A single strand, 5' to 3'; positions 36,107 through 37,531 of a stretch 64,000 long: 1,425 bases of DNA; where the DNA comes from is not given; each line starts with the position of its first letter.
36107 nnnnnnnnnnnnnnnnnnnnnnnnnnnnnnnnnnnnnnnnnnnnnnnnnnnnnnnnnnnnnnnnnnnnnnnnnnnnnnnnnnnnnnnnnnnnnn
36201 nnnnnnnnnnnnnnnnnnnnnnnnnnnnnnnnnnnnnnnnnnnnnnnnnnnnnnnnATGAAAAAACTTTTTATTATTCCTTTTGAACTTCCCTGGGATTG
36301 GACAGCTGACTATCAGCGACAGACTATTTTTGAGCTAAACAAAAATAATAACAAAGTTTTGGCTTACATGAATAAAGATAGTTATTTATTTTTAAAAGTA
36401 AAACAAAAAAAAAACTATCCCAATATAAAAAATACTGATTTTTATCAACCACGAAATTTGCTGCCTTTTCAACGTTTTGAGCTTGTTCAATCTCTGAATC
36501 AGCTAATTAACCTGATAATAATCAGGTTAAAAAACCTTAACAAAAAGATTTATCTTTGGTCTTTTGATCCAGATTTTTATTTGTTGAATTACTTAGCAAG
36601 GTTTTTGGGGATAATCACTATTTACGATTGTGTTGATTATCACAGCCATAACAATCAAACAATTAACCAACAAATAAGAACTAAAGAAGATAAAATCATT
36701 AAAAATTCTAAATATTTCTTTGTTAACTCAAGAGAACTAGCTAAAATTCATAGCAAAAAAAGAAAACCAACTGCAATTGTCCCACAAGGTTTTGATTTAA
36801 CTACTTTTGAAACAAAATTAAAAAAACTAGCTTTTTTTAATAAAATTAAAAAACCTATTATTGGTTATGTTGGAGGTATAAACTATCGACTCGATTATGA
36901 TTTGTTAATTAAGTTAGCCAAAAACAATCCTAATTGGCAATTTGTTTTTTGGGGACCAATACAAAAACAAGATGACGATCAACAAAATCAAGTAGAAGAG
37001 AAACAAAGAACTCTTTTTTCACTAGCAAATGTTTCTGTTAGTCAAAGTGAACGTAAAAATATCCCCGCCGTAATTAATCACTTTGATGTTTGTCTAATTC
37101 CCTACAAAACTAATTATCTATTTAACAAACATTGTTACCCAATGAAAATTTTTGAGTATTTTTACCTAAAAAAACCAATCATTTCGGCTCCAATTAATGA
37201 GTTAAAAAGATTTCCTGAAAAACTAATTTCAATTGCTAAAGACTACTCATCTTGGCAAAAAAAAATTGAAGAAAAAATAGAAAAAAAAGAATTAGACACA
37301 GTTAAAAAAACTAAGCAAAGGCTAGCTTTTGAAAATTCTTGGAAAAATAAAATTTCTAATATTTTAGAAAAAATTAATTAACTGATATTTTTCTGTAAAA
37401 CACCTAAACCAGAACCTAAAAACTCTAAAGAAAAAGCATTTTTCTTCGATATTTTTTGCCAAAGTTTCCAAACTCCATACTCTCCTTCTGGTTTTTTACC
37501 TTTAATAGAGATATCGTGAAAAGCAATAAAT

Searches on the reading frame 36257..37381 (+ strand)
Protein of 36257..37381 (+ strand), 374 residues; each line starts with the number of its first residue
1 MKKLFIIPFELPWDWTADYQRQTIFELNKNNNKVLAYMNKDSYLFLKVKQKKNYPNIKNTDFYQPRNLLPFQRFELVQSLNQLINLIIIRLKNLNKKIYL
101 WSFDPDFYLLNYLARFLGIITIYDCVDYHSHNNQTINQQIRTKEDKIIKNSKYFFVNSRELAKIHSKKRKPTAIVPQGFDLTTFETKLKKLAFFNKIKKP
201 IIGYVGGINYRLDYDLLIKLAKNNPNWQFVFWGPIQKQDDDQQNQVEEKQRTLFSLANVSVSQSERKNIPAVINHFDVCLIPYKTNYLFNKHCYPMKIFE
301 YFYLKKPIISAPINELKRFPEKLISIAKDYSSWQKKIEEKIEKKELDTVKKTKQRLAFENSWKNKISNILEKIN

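Call 30: find_encoding_contigs(protein=window:36257-37381:+, flank=10000, max_places=10)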
Protein window:36257-37381:+ (374 aa): 1 contig read that carries it; 1 place shown.
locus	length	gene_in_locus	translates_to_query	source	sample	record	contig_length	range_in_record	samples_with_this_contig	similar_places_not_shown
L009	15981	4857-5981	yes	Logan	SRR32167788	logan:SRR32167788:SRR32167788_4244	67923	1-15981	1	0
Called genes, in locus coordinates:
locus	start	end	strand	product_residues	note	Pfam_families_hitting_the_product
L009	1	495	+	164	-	?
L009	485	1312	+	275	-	PF13578:Methyltransf_24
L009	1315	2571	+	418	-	PF00282:Pyridoxal_deC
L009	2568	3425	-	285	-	-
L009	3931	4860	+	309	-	PF04932:Wzy_C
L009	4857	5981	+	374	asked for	PF00534:Glycos_transf_1 (weak)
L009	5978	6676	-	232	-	PF13578:Methyltransf_24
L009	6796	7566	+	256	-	-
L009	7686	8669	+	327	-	-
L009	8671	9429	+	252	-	-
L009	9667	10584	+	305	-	-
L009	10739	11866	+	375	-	PF25989:YknX_C (weak)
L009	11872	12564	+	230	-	PF02463:SMC_N (weak), PF00005:ABC_tran, PF13304:AAA_21 (faint)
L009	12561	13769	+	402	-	PF12704:MacB_PCD, PF02687:FtsX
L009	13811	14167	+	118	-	-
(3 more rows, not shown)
